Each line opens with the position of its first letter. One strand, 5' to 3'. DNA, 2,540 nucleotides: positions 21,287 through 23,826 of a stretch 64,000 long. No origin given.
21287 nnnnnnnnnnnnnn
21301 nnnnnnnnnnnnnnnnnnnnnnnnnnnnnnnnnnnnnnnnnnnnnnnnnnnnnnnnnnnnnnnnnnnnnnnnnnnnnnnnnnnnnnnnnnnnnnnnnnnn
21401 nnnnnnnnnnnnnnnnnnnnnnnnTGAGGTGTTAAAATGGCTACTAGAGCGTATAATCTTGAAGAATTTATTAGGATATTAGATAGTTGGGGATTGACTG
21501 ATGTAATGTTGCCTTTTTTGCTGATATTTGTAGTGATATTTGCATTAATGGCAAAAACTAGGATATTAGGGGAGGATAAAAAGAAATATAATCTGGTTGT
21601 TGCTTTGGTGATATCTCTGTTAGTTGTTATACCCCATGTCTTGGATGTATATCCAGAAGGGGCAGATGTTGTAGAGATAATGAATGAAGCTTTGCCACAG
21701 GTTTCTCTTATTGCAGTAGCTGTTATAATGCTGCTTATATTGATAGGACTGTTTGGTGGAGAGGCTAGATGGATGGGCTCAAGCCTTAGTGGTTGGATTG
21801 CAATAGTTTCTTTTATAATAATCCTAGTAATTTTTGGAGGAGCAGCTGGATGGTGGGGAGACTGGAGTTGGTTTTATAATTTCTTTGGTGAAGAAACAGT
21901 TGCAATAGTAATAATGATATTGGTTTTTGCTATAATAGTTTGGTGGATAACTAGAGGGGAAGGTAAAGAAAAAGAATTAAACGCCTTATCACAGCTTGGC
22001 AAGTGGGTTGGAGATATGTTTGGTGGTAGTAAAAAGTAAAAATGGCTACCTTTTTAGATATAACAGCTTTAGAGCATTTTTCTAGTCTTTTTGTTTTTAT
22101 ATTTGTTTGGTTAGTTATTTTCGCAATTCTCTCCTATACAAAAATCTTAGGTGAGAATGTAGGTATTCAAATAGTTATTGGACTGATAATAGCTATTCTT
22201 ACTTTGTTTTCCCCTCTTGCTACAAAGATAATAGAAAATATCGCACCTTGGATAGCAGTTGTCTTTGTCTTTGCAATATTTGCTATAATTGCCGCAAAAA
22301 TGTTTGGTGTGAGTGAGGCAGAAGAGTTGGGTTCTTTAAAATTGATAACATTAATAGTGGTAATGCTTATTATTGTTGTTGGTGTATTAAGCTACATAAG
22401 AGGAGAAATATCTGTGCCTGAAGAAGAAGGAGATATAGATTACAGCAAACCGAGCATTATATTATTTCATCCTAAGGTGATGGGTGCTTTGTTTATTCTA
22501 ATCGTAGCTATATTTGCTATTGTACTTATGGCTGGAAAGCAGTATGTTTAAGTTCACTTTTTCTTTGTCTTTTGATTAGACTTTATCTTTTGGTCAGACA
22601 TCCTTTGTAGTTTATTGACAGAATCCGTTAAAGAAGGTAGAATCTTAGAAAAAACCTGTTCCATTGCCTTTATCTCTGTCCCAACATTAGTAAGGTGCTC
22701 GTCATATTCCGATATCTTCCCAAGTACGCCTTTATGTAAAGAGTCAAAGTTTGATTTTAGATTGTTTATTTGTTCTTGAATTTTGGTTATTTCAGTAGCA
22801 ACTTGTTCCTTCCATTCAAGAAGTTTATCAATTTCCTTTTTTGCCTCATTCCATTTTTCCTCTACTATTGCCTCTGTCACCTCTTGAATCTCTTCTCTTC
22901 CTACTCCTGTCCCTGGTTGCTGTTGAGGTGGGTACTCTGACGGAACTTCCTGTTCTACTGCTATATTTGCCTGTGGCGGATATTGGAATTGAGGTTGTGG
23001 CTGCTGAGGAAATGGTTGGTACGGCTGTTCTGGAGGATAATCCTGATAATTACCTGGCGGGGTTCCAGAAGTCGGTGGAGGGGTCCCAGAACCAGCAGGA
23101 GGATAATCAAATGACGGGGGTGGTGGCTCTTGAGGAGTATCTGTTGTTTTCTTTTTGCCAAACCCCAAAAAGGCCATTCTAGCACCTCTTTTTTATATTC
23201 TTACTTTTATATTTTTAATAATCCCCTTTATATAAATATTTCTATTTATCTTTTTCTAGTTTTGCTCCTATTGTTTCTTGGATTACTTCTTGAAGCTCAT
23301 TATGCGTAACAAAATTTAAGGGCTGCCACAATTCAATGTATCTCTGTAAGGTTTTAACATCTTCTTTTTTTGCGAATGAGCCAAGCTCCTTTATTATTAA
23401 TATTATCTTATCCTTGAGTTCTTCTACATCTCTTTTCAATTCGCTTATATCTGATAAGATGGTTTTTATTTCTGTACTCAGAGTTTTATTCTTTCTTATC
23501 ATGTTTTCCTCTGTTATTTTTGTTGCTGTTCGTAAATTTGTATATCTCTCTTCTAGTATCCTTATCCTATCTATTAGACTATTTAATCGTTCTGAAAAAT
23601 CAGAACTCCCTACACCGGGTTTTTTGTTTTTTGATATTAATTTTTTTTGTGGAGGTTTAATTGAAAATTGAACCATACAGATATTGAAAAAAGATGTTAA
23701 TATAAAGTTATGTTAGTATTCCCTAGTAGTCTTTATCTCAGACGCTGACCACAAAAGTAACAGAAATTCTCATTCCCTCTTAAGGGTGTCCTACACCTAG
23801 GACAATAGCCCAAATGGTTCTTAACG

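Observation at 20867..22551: Tandem triplet of paralogous 4-TM membrane proteins sharing an N-terminal '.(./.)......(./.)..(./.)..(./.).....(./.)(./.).' motif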

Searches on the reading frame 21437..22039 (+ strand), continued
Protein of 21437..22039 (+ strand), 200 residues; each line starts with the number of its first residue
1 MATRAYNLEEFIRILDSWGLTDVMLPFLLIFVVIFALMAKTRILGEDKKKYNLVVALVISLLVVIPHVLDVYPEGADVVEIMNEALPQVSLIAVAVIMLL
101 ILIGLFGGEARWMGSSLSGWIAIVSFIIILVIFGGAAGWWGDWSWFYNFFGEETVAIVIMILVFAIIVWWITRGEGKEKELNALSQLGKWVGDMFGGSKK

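Call 96: predict_structure(alignment_id=A8)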
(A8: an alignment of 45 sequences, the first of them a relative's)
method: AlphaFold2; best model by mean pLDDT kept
length: 719 residues; sequences in the alignment: 45
mean_pLDDT: 78.3   pTM: 0.72
mean pLDDT of the five models: 78.3, 74.8, 73.3, 68.8, 67.6
residues with pLDDT >= 90: 36; 70-90: 550; 50-70: 101; < 50: 32
segments of 3 or more residues with pLDDT < 50: 1-3, 30-37, 339-342, 626-640
pLDDT, mean of each block of 10 residues (from residue 1): 59 72 59 46 79 86 87 85 85 88 88 80 83 84 82 81 85 85 82 86 81 86 85 88 87 87 80 77 72 65 70 79 75 52 59 66 81 91 85 68 73 70 84 91 85 79 84 86 85 86 89 86 82 81 81 83 85 78 82 82 75 65 48 43 71 84 84 73 89 89 83 67
secondary structure, 60 per line:
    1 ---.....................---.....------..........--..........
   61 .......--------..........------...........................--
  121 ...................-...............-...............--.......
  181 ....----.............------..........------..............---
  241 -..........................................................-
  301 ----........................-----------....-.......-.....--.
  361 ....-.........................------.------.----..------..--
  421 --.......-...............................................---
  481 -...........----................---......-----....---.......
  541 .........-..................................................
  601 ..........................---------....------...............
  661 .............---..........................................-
elements in order (helices of 4 or more, strands of 3 or more residues): H4-24 H28-32 H39-48 H51-67 H76-85 H92-118 H121-139 H141-155 H157-171 H174-184 H189-201 H208-217 H224-237 H242-299 H305-328 H340-343 H345-351 E353-357 E360-364 H366-390 H423-429 H431-477 H482-492 H497-512 H516-521 H527-530 H534-549 H551-626 H636-639 H646-673 H677-718

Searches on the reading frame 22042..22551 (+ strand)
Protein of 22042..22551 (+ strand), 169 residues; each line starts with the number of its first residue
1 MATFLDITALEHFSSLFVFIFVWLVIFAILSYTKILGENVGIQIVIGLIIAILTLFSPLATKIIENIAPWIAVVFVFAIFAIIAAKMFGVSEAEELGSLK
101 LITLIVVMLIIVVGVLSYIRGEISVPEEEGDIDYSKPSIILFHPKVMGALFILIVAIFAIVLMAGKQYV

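Call 3: search_protein_families(library=pfam, proteins=[window:22042-22551:+], max_evalue=1)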
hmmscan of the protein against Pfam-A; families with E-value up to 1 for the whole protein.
window:22042-22551:+ (169 aa): 2 families
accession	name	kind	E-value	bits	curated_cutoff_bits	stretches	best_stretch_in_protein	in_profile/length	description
PF24335.1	DUF7503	-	0.12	12.4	27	1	143-156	11-24/42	Family of unknown function (DUF7503)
PF19529.4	DUF6057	-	0.9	8.8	29.8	0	14-162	96-250/569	Family of unknown function (DUF6057)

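Call 4: search_protein_families(library=ncbifam, proteins=[window:22042-22551:+], max_evalue=1)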
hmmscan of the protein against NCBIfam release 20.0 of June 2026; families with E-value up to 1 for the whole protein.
window:22042-22551:+ (169 aa): 1 family
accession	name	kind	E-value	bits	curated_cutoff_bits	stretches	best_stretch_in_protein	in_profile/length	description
NF007105.0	PRK09554.1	equivalog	0.13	10.3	683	1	48-124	407-483/772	Fe(2+) transporter permease subunit FeoB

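Call 70: search_protein_families(library=phrogs, proteins=[window:22042-22551:+], max_evalue=0.01)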
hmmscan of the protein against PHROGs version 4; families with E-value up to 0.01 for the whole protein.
window:22042-22551:+ (169 aa): 0 families

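Call 71: search_protein_families(library=padloc, proteins=[window:22042-22551:+], max_evalue=0.01)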
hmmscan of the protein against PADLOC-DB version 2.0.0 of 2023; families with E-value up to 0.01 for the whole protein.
window:22042-22551:+ (169 aa): 0 families

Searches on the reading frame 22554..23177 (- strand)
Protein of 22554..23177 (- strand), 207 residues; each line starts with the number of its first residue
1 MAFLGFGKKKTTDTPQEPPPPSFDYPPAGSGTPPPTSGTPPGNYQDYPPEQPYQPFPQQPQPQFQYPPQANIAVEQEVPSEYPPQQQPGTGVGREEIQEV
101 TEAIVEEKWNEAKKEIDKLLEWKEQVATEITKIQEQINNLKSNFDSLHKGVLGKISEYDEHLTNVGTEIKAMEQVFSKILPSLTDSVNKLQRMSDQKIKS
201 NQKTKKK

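Call 3: search_protein_families(library=pfam, proteins=[window:22554-23177:-], max_evalue=1)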
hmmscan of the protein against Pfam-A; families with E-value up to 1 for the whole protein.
window:22554-23177:- (207 aa): 28 families (the best 25 are shown)
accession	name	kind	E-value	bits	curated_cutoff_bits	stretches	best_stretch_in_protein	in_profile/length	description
PF04513.17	Baculo_PEP_C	-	0.00087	19.8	38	1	107-144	63-101/140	Baculovirus polyhedron envelope protein, PEP, C terminus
PF11932.13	DUF3450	-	0.001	18.9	32.6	1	96-196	20-115/241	Protein of unknown function (DUF3450)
PF05531.17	NPV_P10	-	0.0053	17.6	29.8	1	125-184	15-74/75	Nucleopolyhedrovirus P10 protein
PF14362.11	DUF4407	-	0.0068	16.2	31.3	1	95-205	107-218/297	Domain of unknown function (DUF4407)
PF01025.24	GrpE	-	0.016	15.3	25.8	1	124-202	7-85/165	GrpE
PF06419.17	COG6_N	-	0.02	15.5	27.4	1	148-197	28-77/114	Conserved oligomeric complex COG6, N-terminal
PF06009.19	Laminin_II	-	0.022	15.2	33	1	108-193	4-84/138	Laminin Domain II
PF05478.16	Prominin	-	0.026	13.1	34.3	1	87-178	318-411/799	Prominin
PF07889.17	DUF1664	-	0.031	14.7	34.6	1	107-151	66-110/124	Protein of unknown function (DUF1664)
PF06160.17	EzrA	-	0.033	12.9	39.6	1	105-192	304-390/557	Septation ring formation regulator, EzrA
PF10392.15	COG5_N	-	0.036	14.7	31.2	1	101-196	14-108/132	Conserved oligomeric Golgi complex subunit 5, N-terminal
PF01544.23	CorA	-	0.044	13.5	27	1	116-188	120-187/292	CorA-like Mg2+ transporter protein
PF12205.13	GIT1_C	-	0.045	14.5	25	1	129-203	10-83/110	G protein-coupled receptor kinase-interacting protein 1 C term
PF16559.10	GIT_CC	-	0.063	13.4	28.7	1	112-149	28-65/66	GIT coiled-coil Rho guanine nucleotide exchange factor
PF01031.25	Dynamin_M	-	0.066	12.8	28.5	1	105-200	86-174/287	Dynamin central region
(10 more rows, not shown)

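Call 4: search_protein_families(library=ncbifam, proteins=[window:22554-23177:-], max_evalue=1)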
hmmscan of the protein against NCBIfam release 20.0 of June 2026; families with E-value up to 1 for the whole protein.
window:22554-23177:- (207 aa): 16 families
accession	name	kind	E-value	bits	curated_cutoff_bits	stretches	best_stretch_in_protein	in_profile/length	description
NF047596.1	LIMLP_15305_fam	equivalog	0.0019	18.1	210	1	112-178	109-175/175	LIMLP_15305 family protein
NF053563.1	Rkd4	equivalog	0.0077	14.4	860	1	104-189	573-658/747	arcadin-4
TIGR02168.1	SMC_prok_B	equivalog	0.0096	13.7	567.35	1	95-205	220-333/1181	chromosome segregation protein SMC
TIGR02169.1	SMC_prok_A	equivalog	0.014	13.1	729.4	1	104-201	383-490/1165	chromosome segregation protein SMC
NF047362.1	CT392_fam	equivalog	0.016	14.1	160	1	86-195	73-180/383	CT392 family protein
TIGR02890.1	bacill_yteA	subfamily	0.021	14.9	134.4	1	118-174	2-59/159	regulatory protein, yteA family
TIGR00293.1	TIGR00293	equivalog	0.038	14.1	53.9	1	105-142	80-121/129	prefoldin subunit alpha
NF049872.2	cytotoxin_MakB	equivalog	0.038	13.4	240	1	96-146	135-181/349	alpha-pore-forming cytotoxin subunit MakB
NF043058.1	T4SS_LegC2C7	subfamily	0.045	12.7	350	1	132-205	267-336/348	LegC2/C7 family Dot/Icm T4SS effector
NF045487.1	ASRP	equivalog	0.046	12.3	300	1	96-192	332-422/593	archaea-specific SMC-related protein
NF043073.1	MMSYN1_0195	equivalog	0.063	11.4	1250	1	104-204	378-476/1021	spermidine/putrescine ABC transporter permease/substrate-binding protein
NF009004.0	PRK12349.1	equivalog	0.091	11.6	508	1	110-178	62-131/372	citrate synthase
NF038328.1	c-di-AMP_CdaS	exception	0.14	11.7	225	1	123-188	2-65/191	sporulation-specific diadenylate cyclase CdaS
NF047706.1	LIC12611_phage_tail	subfamily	0.14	10.8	480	1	112-203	2-95/628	LIC12611 family phage tail protein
NF038218.1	IcmG_DotF_IVB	equivalog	0.63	9.6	200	0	79-174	89-180/266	type IVB secretion system protein IcmG/DotF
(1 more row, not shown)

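Call 31: search_solved_structures(query=window:22554-23177:-, max_evalue=1)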
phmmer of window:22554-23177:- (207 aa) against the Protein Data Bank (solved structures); distinct sequences matched with E-value up to 1: 4.
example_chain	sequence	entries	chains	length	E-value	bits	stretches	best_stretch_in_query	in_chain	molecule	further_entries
9cuy_c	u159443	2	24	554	0.64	13.2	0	104-190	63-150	Short tail fiber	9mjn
4hpq_C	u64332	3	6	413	0.8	12.9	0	102-164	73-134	Atg17 | KLTH0D15642p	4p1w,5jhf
2ch7_B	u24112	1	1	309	0.83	12.9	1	89-196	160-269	METHYL-ACCEPTING CHEMOTAXIS PROTEIN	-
3ja6_H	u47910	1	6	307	0.99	12.6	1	89-196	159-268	Methyl-accepting chemotaxis protein 2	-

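Call 50: search_protein_families(library=pfam, alignment_id=A6, max_evalue=0.01)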
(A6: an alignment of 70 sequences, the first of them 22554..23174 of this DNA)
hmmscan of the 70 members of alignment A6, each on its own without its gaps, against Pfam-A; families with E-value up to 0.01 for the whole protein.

A. member 1, window:22554-23174:- (206 aa): 4 families
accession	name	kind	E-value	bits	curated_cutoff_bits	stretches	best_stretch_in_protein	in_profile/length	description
PF04513.17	Baculo_PEP_C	-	0.0009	19.7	38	0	106-143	63-101/140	Baculovirus polyhedron envelope protein, PEP, C terminus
PF11932.13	DUF3450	-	0.001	18.9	32.6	1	95-195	20-115/241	Protein of unknown function (DUF3450)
PF05531.17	NPV_P10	-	0.0053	17.7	29.8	0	124-183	15-74/75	Nucleopolyhedrovirus P10 protein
PF14362.11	DUF4407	-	0.0067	16.2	31.3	1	94-204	107-218/297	Domain of unknown function (DUF4407)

B. families by the number of members that match (of 70 scanned): 61 families (the first 25 are shown)
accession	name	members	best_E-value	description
PF24625.1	DUF7626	28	4.2e-06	Domain of unknown function (DUF7626)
PF11932.13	DUF3450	16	0.0001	Protein of unknown function (DUF3450)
PF01519.22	DUF16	15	0.00025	Protein of unknown function DUF16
PF10046.14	BLOC1_2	8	0.00068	Biogenesis of lysosome-related organelles complex-1 subunit 2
PF05531.17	NPV_P10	8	0.00082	Nucleopolyhedrovirus P10 protein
PF04513.17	Baculo_PEP_C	8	0.0009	Baculovirus polyhedron envelope protein, PEP, C terminus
PF18501.6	REC1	7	0.00032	Alpha helical recognition lobe domain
PF14362.11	DUF4407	6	0.0019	Domain of unknown function (DUF4407)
PF06009.19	Laminin_II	5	0.00067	Laminin Domain II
PF14932.11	HAUS-augmin3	4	0.00031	HAUS augmin-like complex subunit 3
PF06810.17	Phage_scaffold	4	0.00034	Phage capsid assembly scaffolding protein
PF00261.25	Tropomyosin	4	0.0012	Tropomyosin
PF25764.1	KIF21A_4th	4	0.0022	KIF21A-like domain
PF23991.1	DUF7310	4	0.005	Coiled-coil region of unknown function (DUF7310)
PF06419.17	COG6_N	3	0.0019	Conserved oligomeric complex COG6, N-terminal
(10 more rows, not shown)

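Call 52: search_solved_structures(query=A6, max_evalue=1)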
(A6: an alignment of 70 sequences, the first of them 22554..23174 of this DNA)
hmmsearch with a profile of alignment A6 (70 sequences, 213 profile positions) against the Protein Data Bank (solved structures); distinct sequences matched with E-value up to 1: 9.
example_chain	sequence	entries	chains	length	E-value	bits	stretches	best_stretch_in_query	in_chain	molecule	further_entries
9cuy_c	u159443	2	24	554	0.00032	24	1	114-184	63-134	Short tail fiber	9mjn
8b8d_A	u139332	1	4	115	0.024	17.9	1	120-201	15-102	Phosphoprotein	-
1l8d_A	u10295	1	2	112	0.049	16.9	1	120-160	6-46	DNA double-strand break repair rad50 ATPase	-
3gfv_A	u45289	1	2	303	0.12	15.7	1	118-160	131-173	Uncharacterized ABC transporter solute-binding protein yclQ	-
6zff_A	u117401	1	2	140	0.2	14.9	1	120-160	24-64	DNA double-strand break repair Rad50 ATPase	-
1aq5_A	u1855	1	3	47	0.29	14.4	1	125-162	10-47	CARTILAGE MATRIX PROTEIN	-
9mfy_B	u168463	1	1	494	0.37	14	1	96-157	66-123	Nuclear distribution protein PAC1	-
7mgm_C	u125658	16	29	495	0.41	13.9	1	96-157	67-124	Nuclear distribution protein PAC1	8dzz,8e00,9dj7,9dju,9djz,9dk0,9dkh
7sat_C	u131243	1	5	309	0.64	13.2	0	57-185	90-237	Por secretion system protein porL/gldL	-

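Call 70: search_protein_families(library=phrogs, proteins=[window:22554-23177:-], max_evalue=0.01)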
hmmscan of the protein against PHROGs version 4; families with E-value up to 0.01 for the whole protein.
window:22554-23177:- (207 aa): 3 families
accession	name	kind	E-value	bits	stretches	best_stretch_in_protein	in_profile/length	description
phrog_788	-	tail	0.0033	18.2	1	97-183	176-257/297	tail protein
phrog_12846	-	tail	0.0063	16.4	1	102-186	61-146/552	tail fiber protein; Ig-domain containing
phrog_3194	-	unknown function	0.0077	17.1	0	123-145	33-55/57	-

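Call 71: search_protein_families(library=padloc, proteins=[window:22554-23177:-], max_evalue=0.01)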
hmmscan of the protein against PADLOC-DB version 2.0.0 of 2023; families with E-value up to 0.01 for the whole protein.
window:22554-23177:- (207 aa): 6 families
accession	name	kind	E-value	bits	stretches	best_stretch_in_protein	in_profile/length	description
PDLC03859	LmuB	-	0.00024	18.5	1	96-202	361-467/611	-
PDLC00602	ZorA1|ZorA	-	0.00026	17.9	1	104-192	548-641/648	MotA/ExbB/TolQ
PDLC03863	LmuB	-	0.00068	16.4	1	96-196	210-308/610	-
PDLC03865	LmuB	-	0.0023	14.2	1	95-204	682-788/1007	-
PDLC02756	PbeC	-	0.0031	14.6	1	94-205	379-487/643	PbeC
PDLC00271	PtuA1|PtuA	-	0.0094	13.5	0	95-142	369-416/421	AAA ATPase domain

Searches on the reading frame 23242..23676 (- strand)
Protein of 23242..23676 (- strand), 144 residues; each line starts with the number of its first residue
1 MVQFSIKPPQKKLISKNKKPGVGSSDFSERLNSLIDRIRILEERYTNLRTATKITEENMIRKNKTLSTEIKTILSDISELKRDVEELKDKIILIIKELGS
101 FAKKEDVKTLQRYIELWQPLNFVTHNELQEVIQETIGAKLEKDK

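Call 3: search_protein_families(library=pfam, proteins=[window:23242-23676:-], max_evalue=1)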
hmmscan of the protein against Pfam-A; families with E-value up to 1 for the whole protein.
window:23242-23676:- (144 aa): 13 families
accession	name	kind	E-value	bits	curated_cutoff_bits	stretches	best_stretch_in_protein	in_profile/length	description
PF25006.1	DUF7783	-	0.018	15.5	27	1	25-80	29-83/130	Domain of unknown function (DUF7783)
PF16815.10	HRI1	-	0.019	15.2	27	1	94-139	100-144/226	Protein HRI1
PF07989.16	Cnn_1N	-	0.022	15.4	28.5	1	37-91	22-73/74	Centrosomin N-terminal motif 1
PF11951.13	Fungal_trans_2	-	0.026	13.9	21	1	67-130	193-251/384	Fungal specific transcription factor domain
PF10482.14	CtIP_N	-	0.057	13.8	27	1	28-93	48-114/120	Tumour-suppressor protein CtIP N-terminal domain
PF04799.18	Fzo_mitofusin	-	0.064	13.2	27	1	41-104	99-158/161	fzo-like conserved region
PF09177.16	STX6_10_61_N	-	0.11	13.5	29.4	1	29-85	8-65/99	Syntaxin 6/10/61, N-terminal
PF08775.15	ParB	-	0.12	13.1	25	1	57-118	27-85/126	ParB family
PF11026.13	DUF2721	-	0.22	11.9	28.3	1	27-66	18-56/129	Protein of unknown function (DUF2721)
PF00170.26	bZIP_1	-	0.26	11.9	27.6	1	58-90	30-62/64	bZIP transcription factor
PF06005.17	ZapB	-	0.27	12.2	31.5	0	29-57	11-39/71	Cell division protein ZapB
PF18504.6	Csm1_N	-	0.49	11.2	26.3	0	58-90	24-56/70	Csm1 N-terminal domain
PF14389.11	Lzipper-MIP1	-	0.96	10.3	32.2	1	30-91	19-81/84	Leucine-zipper of ternary complex factor MIP1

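Call 4: search_protein_families(library=ncbifam, proteins=[window:23242-23676:-], max_evalue=1)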
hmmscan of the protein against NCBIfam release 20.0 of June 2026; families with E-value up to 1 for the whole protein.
window:23242-23676:- (144 aa): 3 families
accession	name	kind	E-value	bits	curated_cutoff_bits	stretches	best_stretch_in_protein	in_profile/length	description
NF038211.1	MFT_alt_reg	equivalog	0.0079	16.6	285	1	18-84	61-124/193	mycofactocin system transcriptional regulator MftR2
NF004431.0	PRK05771.2-5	equivalog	0.015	13.8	851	1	28-128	39-137/649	V-type ATP synthase subunit I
NF006508.0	PRK08944.1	subfamily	0.02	14.1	259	1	51-103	132-185/304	MotB family protein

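Call 32: search_solved_structures(query=window:23242-23676:-, max_evalue=1)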
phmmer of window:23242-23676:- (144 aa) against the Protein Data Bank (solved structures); distinct sequences matched with E-value up to 1: 4.
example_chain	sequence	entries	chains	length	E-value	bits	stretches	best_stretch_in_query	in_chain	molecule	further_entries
8avg_A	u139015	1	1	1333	0.015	19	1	69-116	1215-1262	Elongator complex protein 1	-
2gas_A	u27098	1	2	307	0.53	13.9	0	103-142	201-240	isoflavone reductase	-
3toc_A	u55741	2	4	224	0.59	13.8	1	66-118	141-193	Putative uncharacterized protein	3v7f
3bh0_A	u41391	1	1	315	0.76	13.4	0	29-107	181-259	DNAB-LIKE REPLICATIVE HELICASE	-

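Call 51: search_protein_families(library=pfam, alignment_id=A5, max_evalue=0.01)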
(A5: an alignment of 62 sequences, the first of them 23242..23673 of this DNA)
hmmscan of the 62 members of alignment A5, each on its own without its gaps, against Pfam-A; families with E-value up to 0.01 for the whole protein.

A. member 1, window:23242-23673:- (143 aa): 0 families

B. families by the number of members that match (of 62 scanned): 63 families (the first 25 are shown)
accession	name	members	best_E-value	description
PF15905.10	HMMR_N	10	6.6e-06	Hyaluronan mediated motility receptor N-terminal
PF15035.11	Rootletin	6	9.3e-06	Ciliary rootlet component, centrosome cohesion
PF12128.14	DUF3584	5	0.00025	Protein of unknown function (DUF3584)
PF20379.3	DUF6674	4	0.0012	Family of unknown function (DUF6674)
PF16034.10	JAKMIP_CC3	3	0.0002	JAKMIP CC3 domain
PF03961.19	FapA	3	0.00027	Flagellar Assembly Protein A beta solenoid domain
PF10473.14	CENP-F_leu_zip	3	0.00041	Leucine-rich repeats of kinetochore protein Cenp-F/LEK1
PF07889.17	DUF1664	2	0.00059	Protein of unknown function (DUF1664)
PF04513.17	Baculo_PEP_C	2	0.00073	Baculovirus polyhedron envelope protein, PEP, C terminus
PF04163.17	Tht1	2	0.0017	Tht1-like nuclear fusion protein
PF07926.17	TPR_MLP1_2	2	0.0017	TPR/MLP1/MLP2-like protein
PF01519.22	DUF16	2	0.0021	Protein of unknown function DUF16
PF17279.8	DUF5344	2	0.0029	Family of unknown function (DUF5344)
PF08702.15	Fib_alpha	2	0.0033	Fibrinogen alpha/beta chain family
PF05266.19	DUF724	2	0.0041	Protein of unknown function (DUF724)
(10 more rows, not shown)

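Call 53: search_solved_structures(query=A5, max_evalue=1)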
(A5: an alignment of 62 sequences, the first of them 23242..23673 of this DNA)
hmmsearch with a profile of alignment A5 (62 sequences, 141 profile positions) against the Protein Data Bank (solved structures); distinct sequences matched with E-value up to 1: 37.
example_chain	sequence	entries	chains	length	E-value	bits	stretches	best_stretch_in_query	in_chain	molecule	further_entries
4r0r_A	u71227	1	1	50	0.0048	20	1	72-103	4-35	eboIZN21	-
4kht_A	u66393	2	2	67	0.035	17.2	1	72-104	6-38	Gp41 helix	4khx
8ybc_A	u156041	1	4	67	0.042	16.9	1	35-96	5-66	Golgi membrane protein 1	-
5cx2_A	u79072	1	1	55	0.053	16.6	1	51-99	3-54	Coronin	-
5cx2_C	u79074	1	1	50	0.065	16.3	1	62-99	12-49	Coronin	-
8wpl_A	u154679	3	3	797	0.071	16.2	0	51-108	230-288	Short transient receptor potential channel 1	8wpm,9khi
5cx2_B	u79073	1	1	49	0.077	16.1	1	62-99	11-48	Coronin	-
6icr_A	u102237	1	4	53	0.077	16.1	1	53-99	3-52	Coronin-like protein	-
5cx2_D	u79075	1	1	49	0.089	15.9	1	62-99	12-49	Coronin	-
5u5b_A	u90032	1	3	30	0.098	15.8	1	68-95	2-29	Designed trimeric coiled coil peptide with two terpyridine side chains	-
6ah6_A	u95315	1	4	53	0.11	15.6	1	53-99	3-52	Coronin-like protein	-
6ds9_A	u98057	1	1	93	0.12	15.5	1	21-100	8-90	de novo designed three helix bundle GRa3D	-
9hcj_H0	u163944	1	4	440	0.12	15.4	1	57-118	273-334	Nuclear pore complex protein nup54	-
1avy_A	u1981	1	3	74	0.14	15.2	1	65-100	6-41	FIBRITIN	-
6ado_A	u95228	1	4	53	0.23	14.5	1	53-99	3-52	Coronin-like protein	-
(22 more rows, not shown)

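Call 70: search_protein_families(library=phrogs, proteins=[window:23242-23676:-], max_evalue=0.01)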
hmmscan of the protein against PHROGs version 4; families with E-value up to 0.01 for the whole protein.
window:23242-23676:- (144 aa): 1 family
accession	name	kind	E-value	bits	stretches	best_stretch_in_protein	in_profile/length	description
phrog_8488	-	unknown function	0.0025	18.8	1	57-115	9-67/119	-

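Call 71: search_protein_families(library=padloc, proteins=[window:23242-23676:-], max_evalue=0.01)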
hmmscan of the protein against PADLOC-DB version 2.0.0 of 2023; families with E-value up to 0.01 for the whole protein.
window:23242-23676:- (144 aa): 3 families
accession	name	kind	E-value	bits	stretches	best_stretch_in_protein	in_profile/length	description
PDLC04182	HEC-01A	-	0.0014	15.7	1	57-131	134-210/406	-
PDLC01371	Csn2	-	0.0015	16.4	1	65-133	136-205/218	CAS-II-A; acquisition_associated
PDLC04144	HEC-01B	-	0.0044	14.2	1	75-122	146-192/395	-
